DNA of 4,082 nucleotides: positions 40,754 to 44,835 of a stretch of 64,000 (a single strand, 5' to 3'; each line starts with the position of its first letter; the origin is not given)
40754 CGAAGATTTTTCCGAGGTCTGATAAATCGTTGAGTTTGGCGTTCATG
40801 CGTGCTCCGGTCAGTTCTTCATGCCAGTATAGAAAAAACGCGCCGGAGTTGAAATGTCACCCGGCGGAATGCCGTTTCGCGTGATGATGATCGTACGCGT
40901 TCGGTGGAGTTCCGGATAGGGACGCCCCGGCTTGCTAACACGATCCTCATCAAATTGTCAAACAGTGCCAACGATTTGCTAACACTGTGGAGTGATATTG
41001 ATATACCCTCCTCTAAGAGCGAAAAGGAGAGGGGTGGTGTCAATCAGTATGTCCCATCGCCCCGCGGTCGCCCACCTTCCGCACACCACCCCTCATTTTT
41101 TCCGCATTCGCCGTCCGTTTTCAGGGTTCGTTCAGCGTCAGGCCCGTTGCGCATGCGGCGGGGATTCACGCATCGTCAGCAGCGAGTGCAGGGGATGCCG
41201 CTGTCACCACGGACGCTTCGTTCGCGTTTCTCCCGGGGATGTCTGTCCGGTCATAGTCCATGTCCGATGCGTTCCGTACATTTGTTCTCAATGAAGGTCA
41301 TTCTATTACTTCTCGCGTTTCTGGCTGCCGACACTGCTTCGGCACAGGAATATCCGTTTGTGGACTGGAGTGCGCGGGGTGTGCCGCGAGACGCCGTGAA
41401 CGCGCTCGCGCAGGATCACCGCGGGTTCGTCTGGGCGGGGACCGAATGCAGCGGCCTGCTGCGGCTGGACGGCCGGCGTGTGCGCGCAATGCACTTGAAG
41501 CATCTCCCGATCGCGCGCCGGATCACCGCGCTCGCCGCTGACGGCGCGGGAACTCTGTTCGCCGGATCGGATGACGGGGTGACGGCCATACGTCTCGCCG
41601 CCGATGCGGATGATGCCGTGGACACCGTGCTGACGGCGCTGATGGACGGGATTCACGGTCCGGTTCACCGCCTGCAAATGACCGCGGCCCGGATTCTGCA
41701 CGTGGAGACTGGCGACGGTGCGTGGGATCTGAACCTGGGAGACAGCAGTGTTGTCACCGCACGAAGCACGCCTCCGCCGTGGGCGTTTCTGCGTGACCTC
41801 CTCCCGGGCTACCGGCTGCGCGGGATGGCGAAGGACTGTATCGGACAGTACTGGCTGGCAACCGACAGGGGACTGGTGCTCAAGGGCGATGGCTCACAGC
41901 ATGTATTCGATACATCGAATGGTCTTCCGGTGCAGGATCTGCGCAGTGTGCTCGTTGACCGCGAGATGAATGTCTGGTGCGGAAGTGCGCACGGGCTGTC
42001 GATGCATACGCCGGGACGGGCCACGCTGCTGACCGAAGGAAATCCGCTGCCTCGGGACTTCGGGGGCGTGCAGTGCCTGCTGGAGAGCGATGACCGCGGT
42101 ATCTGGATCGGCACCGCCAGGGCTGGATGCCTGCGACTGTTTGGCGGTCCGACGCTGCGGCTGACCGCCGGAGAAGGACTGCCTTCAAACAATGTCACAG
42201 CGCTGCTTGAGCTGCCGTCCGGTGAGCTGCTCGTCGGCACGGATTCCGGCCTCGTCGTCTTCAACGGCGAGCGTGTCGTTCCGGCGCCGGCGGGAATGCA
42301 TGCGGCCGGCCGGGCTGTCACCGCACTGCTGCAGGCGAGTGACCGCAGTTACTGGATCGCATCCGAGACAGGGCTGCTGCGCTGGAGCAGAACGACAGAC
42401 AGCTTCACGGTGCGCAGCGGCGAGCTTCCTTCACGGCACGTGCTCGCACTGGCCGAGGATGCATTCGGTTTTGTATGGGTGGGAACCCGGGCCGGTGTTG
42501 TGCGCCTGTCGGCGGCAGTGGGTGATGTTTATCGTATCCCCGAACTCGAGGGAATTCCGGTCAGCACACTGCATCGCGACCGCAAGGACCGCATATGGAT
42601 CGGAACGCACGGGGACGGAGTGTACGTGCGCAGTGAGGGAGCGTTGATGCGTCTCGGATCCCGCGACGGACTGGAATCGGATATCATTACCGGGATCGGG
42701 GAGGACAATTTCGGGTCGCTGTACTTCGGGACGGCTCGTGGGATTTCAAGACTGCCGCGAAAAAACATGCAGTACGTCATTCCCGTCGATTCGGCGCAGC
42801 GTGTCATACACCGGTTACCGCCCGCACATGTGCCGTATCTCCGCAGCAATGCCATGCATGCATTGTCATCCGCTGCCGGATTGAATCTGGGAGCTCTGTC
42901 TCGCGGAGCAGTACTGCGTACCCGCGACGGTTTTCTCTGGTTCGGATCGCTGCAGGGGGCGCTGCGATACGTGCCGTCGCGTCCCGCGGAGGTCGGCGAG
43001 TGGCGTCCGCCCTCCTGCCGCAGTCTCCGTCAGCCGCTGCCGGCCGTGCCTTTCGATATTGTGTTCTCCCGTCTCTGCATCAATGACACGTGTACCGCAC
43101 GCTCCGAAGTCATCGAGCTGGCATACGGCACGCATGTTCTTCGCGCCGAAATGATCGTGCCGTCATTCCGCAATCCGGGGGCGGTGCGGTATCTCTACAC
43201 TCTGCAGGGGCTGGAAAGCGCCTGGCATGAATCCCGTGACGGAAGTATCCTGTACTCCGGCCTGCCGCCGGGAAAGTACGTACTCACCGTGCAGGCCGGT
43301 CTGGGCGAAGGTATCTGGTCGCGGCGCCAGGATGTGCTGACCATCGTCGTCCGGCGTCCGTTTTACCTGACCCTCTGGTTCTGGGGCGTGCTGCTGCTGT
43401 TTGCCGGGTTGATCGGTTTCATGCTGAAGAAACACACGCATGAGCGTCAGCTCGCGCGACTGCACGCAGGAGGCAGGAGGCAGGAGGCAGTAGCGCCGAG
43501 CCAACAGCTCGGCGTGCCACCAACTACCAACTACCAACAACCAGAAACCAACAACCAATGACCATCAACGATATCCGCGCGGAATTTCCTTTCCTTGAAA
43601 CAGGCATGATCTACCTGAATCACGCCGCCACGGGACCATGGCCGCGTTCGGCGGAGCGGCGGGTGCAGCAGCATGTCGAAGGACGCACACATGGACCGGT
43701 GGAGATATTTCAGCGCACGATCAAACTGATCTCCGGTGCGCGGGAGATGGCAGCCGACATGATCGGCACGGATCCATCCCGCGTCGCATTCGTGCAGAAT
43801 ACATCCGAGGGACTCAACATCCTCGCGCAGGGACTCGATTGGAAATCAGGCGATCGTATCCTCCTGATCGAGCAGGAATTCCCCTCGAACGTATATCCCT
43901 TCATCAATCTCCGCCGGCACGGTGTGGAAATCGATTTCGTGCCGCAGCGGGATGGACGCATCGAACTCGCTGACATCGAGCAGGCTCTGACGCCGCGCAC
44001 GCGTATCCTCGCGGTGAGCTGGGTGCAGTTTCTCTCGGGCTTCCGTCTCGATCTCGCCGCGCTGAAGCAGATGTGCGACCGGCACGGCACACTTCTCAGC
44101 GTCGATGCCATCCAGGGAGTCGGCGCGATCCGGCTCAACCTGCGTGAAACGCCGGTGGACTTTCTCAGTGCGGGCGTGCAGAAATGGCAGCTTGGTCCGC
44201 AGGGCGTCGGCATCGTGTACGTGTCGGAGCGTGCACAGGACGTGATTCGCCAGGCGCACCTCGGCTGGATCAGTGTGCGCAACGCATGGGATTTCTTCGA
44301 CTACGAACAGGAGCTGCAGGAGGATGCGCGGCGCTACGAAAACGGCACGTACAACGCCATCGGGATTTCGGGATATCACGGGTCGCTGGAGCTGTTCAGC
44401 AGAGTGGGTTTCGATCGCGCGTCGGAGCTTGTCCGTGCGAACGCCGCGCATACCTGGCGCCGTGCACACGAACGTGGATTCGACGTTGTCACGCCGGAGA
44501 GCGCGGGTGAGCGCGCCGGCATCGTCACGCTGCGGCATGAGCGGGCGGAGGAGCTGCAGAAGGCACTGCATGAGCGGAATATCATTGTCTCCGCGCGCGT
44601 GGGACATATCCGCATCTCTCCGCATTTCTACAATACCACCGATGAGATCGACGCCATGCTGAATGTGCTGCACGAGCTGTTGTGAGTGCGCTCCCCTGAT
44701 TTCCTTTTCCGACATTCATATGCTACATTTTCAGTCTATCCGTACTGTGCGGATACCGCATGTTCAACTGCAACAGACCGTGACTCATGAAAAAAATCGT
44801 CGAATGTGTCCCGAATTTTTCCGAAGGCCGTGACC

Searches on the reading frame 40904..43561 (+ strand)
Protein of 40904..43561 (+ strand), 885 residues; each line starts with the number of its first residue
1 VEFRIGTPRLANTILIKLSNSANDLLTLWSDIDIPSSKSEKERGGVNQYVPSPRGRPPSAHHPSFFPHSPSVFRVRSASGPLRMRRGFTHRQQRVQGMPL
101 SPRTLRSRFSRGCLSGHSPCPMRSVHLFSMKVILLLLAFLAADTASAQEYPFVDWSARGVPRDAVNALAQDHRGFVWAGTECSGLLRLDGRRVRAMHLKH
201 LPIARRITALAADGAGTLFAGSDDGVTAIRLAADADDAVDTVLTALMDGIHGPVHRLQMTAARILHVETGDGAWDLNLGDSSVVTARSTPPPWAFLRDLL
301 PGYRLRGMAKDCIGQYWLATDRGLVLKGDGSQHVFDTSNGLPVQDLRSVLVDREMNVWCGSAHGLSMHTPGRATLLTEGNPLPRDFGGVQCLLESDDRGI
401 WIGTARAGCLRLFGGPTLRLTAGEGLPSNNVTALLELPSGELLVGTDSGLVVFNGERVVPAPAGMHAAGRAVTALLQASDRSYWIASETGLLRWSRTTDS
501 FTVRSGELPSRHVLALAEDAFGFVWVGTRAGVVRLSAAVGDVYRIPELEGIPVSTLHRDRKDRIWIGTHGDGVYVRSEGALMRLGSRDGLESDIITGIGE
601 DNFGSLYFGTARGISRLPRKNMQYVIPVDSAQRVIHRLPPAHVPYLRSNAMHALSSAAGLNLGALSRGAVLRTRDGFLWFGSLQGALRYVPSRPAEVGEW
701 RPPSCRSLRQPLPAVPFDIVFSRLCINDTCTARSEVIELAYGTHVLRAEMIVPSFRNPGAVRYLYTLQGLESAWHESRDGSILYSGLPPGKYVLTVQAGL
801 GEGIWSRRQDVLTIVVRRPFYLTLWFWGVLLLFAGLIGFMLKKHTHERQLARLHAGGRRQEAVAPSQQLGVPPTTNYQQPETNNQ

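Call 25: search_protein_families(library=pfam, proteins=[window:40904-43561:+], max_evalue=0.0001)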
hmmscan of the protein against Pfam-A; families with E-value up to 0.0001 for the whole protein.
window:40904-43561:+ (885 aa): 2 families
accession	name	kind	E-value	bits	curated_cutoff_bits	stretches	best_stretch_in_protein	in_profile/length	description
PF07494.17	Reg_prop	-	6.5e-31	102.9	20.4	0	508-529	2-23/24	Two component regulator propeller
PF07495.19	Y_Y_Y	-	1.1e-10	41.7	26.6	1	755-816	2-64/65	Y_Y_Y domain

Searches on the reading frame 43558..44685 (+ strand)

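Call 25: search_protein_families(library=pfam, proteins=[window:43558-44685:+], max_evalue=0.0001)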
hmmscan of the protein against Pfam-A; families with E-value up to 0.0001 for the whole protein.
window:43558-44685:+ (375 aa): 4 families
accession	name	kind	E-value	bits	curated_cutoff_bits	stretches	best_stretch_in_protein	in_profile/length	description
PF00266.25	Aminotran_5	-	8.9e-50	170.1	21.5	1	18-365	1-369/371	Aminotransferase class-V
PF01041.23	DegT_DnrJ_EryC1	-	4.1e-09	36.6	19.8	1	77-190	43-152/360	DegT/DnrJ/EryC1/StrS aminotransferase family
PF22580.2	KYNU_C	-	4.7e-09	36.6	27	1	298-371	15-90/90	Kynureninase C-terminal domain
PF00155.27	Aminotran_1_2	-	1.2e-06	28.4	19.7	1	51-238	48-249/361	Aminotransferase class I and II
